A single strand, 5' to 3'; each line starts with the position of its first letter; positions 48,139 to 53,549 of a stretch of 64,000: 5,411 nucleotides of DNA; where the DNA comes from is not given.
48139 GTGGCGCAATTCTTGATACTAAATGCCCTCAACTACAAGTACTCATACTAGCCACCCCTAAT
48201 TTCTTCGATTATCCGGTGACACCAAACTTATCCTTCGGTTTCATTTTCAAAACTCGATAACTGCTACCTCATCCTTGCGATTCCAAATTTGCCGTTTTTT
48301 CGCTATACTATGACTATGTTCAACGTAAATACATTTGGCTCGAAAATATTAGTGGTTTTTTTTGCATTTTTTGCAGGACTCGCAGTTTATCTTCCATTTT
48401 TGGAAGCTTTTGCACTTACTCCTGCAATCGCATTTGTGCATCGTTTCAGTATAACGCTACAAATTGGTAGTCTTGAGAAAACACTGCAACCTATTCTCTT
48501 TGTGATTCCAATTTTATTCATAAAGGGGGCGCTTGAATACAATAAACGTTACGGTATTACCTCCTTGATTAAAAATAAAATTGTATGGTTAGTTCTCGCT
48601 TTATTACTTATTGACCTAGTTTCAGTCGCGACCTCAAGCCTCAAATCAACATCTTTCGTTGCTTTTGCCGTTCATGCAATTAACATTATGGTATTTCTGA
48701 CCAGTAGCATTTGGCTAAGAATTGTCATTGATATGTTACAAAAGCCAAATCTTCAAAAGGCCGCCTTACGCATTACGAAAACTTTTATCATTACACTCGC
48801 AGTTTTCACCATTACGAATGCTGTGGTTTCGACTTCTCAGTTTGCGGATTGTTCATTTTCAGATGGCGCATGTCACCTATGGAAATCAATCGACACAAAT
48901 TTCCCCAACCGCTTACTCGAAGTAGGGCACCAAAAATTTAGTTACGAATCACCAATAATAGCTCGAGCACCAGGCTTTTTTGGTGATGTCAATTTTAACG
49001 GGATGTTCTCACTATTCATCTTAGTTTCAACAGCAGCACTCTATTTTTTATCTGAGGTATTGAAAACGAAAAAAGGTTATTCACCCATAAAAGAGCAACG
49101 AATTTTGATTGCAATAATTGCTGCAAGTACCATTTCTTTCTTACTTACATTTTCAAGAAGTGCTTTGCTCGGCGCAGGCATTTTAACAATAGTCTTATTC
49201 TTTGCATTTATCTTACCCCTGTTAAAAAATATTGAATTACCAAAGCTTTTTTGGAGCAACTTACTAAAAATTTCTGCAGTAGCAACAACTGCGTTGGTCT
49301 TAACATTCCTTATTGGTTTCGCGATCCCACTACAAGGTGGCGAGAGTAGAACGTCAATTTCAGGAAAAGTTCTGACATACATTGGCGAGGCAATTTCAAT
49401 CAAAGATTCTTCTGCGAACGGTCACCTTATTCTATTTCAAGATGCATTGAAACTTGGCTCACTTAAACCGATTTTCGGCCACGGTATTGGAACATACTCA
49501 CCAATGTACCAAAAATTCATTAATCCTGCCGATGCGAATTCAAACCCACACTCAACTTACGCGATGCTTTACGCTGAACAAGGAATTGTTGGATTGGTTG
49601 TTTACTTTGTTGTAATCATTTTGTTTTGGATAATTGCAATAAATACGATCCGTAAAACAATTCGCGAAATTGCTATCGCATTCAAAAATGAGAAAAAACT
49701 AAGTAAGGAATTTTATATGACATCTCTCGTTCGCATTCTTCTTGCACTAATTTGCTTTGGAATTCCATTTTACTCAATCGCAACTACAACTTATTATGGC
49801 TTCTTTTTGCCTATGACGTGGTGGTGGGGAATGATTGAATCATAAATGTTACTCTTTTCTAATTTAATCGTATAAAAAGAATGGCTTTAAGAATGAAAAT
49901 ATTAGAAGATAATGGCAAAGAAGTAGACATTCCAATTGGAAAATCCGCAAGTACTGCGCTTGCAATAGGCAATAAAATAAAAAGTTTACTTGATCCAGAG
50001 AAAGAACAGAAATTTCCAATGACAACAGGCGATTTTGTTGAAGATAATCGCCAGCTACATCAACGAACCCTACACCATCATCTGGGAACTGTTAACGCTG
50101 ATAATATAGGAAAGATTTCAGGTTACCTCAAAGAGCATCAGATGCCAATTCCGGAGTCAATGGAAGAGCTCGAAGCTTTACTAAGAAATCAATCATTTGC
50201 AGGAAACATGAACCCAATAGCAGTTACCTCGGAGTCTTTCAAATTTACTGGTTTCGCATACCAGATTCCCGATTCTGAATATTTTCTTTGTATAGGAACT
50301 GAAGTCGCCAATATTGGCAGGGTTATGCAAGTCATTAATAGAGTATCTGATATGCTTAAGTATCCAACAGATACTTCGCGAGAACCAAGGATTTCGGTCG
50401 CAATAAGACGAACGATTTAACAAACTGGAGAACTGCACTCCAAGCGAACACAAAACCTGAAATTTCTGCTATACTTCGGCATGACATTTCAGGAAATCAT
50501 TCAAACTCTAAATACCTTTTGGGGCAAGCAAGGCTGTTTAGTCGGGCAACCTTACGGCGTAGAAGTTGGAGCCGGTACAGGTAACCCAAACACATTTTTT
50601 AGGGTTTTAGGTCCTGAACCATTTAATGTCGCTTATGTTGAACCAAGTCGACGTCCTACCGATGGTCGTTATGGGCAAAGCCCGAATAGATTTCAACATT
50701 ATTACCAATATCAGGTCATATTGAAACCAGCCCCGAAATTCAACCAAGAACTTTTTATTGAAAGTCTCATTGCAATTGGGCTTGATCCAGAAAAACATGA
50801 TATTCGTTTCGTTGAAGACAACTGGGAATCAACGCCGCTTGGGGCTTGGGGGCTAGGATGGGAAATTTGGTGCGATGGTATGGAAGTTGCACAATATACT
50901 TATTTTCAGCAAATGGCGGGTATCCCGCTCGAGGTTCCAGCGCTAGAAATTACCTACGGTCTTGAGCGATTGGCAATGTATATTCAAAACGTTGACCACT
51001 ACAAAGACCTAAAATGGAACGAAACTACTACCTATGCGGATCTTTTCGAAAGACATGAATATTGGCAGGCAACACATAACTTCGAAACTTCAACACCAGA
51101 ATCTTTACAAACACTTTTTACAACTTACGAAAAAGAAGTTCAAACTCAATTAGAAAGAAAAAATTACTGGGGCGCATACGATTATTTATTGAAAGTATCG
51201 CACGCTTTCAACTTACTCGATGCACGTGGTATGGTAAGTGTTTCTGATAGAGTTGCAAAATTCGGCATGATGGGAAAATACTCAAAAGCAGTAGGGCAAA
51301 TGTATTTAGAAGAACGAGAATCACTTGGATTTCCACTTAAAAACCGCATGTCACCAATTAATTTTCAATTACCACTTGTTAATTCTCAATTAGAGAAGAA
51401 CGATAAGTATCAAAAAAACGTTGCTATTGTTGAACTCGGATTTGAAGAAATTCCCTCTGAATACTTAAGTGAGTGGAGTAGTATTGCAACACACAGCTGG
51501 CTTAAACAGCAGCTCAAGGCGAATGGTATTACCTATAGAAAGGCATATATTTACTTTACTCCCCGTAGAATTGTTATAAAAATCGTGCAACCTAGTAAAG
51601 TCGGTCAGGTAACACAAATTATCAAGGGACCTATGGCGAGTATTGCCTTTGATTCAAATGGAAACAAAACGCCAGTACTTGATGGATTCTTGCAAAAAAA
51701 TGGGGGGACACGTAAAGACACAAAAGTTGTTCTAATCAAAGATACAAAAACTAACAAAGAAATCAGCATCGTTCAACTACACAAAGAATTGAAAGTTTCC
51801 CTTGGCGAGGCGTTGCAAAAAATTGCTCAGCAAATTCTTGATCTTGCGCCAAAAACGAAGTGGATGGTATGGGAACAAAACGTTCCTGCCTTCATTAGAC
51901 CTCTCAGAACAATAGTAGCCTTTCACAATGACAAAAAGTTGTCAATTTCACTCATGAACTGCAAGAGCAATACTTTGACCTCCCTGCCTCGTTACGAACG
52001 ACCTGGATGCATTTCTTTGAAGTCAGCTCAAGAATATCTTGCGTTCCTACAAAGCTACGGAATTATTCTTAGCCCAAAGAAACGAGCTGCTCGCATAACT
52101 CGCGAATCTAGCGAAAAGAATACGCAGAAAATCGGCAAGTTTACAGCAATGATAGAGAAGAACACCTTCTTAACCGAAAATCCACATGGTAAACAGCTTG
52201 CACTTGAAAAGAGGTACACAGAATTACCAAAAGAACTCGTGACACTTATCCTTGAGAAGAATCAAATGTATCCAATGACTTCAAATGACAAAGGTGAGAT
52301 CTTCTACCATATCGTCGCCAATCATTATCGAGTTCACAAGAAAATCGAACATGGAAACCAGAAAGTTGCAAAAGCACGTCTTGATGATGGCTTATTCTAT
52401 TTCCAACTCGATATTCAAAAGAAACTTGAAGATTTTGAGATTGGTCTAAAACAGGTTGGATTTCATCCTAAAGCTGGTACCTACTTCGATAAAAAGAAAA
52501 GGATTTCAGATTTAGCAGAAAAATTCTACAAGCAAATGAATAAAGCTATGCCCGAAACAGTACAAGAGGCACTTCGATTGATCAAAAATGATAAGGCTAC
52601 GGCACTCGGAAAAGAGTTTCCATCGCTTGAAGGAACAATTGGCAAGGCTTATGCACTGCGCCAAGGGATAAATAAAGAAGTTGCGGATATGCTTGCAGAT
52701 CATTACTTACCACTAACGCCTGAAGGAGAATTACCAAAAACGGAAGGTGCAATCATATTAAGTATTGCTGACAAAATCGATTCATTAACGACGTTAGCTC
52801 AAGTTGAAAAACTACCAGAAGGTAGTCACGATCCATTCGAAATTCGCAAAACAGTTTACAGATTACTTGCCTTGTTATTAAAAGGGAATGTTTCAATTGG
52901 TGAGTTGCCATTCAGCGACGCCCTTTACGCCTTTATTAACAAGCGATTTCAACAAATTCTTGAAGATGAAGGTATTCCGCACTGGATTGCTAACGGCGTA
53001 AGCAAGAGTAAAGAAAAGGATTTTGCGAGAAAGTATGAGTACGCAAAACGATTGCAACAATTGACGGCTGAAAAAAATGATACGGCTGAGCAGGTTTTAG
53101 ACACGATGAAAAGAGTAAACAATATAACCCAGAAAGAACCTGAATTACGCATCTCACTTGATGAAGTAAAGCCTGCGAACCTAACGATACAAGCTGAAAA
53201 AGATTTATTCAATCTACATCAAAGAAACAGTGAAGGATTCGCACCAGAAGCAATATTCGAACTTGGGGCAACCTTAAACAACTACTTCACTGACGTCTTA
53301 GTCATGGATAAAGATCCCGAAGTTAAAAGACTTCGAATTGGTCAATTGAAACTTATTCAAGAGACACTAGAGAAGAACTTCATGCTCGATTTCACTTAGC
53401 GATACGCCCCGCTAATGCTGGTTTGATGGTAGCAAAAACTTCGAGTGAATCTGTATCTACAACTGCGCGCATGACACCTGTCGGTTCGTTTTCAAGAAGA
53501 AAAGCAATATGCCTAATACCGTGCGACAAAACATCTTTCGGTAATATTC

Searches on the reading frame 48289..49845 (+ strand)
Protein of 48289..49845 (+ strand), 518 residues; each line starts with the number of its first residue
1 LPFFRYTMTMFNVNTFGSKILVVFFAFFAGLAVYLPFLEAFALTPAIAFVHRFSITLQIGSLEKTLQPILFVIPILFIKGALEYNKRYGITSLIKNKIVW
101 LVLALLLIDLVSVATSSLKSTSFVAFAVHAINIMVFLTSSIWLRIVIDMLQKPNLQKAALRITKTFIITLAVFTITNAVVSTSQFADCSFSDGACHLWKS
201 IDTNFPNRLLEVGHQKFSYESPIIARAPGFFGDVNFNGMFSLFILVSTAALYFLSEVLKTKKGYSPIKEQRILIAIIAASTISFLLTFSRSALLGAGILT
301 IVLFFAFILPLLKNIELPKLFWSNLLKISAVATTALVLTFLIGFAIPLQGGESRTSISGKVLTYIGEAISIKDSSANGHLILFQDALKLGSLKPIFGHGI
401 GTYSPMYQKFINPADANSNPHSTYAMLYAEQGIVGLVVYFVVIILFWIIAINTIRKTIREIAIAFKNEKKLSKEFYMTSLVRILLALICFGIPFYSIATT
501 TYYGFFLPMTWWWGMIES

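Call 21: search_protein_families(library=pfam, proteins=[window:48289-49845:+], max_evalue=0.001)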
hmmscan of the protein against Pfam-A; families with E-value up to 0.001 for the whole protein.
window:48289-49845:+ (518 aa): 1 family
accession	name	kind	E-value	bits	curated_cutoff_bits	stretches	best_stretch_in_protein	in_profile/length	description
PF04932.20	Wzy_C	-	8e-15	55.4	31.7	1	277-440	3-149/149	O-Antigen ligase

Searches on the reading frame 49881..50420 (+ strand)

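Call 21: search_protein_families(library=pfam, proteins=[window:49881-50420:+], max_evalue=0.001)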
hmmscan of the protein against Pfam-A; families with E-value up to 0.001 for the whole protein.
window:49881-50420:+ (179 aa): 0 families

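Call 91: search_protein_families(library=pfam, proteins=[window:49881-50420:+], max_evalue=0.5)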
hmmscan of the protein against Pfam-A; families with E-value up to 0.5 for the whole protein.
window:49881-50420:+ (179 aa): 1 family
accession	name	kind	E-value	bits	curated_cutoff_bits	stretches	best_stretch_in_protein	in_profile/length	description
PF03342.19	Rhabdo_M1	-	0.2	11.6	27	1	18-86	49-115/220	Rhabdovirus M1 matrix protein (M1 polymerase-associated protein)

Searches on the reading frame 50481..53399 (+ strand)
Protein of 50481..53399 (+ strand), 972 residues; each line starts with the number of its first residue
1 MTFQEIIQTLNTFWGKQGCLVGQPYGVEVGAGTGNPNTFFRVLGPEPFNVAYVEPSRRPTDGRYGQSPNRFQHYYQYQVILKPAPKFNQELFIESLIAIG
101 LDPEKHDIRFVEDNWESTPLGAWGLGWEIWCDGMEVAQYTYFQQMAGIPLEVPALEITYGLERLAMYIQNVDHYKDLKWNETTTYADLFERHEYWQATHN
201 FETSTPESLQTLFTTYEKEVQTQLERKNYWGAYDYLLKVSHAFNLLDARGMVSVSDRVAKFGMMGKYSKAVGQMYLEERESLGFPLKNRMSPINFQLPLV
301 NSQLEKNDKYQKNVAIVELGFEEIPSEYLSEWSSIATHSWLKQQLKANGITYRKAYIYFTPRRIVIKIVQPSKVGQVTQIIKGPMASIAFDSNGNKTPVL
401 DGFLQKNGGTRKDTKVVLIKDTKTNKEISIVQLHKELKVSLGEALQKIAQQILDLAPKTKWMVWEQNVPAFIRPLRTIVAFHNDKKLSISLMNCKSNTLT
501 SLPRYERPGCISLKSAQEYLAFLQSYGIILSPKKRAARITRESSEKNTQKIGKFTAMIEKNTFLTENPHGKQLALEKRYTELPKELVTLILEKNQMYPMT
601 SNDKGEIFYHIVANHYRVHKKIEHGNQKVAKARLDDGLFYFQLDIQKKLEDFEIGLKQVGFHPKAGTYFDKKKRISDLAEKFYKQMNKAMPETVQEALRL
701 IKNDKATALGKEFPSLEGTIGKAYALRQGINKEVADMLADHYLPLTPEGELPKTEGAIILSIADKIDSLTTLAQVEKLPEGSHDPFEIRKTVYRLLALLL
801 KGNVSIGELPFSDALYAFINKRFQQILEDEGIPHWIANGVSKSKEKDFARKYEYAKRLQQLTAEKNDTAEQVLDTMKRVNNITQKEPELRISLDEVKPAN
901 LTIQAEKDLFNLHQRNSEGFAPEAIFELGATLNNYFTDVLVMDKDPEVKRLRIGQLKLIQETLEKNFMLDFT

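Call 21: search_protein_families(library=pfam, proteins=[window:50481-53399:+], max_evalue=0.001)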
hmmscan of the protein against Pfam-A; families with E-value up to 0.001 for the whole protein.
window:50481-53399:+ (972 aa): 2 families
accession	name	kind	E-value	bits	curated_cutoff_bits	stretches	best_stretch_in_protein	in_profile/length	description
PF02091.20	tRNA-synt_2e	-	4e-123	410.5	27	1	3-280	1-278/278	Glycyl-tRNA synthetase alpha subunit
PF02092.22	tRNA_synt_2f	-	1.1e-105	355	29.2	1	316-840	2-534/536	Glycyl-tRNA synthetase beta subunit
